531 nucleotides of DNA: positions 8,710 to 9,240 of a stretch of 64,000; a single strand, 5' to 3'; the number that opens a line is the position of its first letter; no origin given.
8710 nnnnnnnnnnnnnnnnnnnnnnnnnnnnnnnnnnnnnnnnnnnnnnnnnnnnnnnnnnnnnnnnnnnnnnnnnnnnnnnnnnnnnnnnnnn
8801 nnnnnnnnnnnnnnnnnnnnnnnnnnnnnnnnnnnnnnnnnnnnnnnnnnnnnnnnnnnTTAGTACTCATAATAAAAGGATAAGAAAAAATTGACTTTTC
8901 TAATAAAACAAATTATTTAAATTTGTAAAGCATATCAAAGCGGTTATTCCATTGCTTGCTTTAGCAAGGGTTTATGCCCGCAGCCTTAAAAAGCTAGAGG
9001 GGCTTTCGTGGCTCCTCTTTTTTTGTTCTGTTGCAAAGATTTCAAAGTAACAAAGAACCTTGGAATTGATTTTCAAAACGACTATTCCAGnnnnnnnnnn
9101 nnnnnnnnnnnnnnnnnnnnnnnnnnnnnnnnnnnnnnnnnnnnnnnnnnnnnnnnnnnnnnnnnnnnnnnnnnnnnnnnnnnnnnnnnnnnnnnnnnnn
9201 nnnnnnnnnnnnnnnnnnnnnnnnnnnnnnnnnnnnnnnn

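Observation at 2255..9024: Complete type II-C CRISPR-Cas locus: cas9-cas1-cas2, 31-repeat array, divergent tracrRNA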

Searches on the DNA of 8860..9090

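Call 70: search_rna_families(source=window, start=8860, end=9090, threshold=evalue, max_evalue=10)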
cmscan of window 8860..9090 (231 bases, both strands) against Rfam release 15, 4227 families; matches with E-value up to 10: 13.
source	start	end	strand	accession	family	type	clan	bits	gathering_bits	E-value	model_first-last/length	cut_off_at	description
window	8879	8974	-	RF01774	rpsL_ricks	Cis-reg; leader;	-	20.3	60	4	1-131/131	no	Rickettsia rpsL leader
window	8906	9056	+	RF02859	Arrc11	Gene; sRNA;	-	19.4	52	0.4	1-175/175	no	Actinobacillus sRNA 11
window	8860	9022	+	RF02696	Teg49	Gene; sRNA;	-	16.8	186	1.8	61-196/196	5'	Teg49 sRNA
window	8952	9064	+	RF01773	rpsL_pseudo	Cis-reg; leader;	-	16.2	70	0.31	1-128/128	no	Pseudomonas rpsL leader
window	8905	8987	+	RF00014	DsrA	Gene; sRNA;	-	16.1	60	0.87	1-85/85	no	DsrA RNA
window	8901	8981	-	RF02385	sau-13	Gene; sRNA;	-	15.3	55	7.3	1-104/104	no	Staphylococcus sRNA sau-13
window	8897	9077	-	RF02857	30_255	Gene; sRNA;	-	15.2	197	3.9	1-213/213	no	Leptospira sRNA 30_255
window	8894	9014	-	RF00400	SNORA28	Gene; snRNA; snoRNA; HACA-box;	CL00033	14.3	65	4.3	1-126/126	no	Small nucleolar RNA SNORA28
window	8982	9081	-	RF02331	TtnuHACA24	Gene; snRNA; snoRNA; HACA-box;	-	14.1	100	4.7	1-127/127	no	Tetrahymena snoRNA TtnuHACA24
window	8860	8969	+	RF01589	plasmodium_snoR11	Gene; snRNA; snoRNA; HACA-box;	-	14.1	80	9.3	73-207/207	5'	small nucleolar RNA snoR11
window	8876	9031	+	RF00558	L20_leader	Cis-reg; leader;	-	14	58.7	2.6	1-127/127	no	Ribosomal protein L20 leader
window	8996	9026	+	RF00489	ctRNA_p42d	Gene; antisense;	-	12.3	50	8.7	1-46/46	no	ctRNA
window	8988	9021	+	RF02880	MH_s15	Gene; sRNA;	-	8.6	123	4.9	15-48/277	no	Mesorhizobail RNA 15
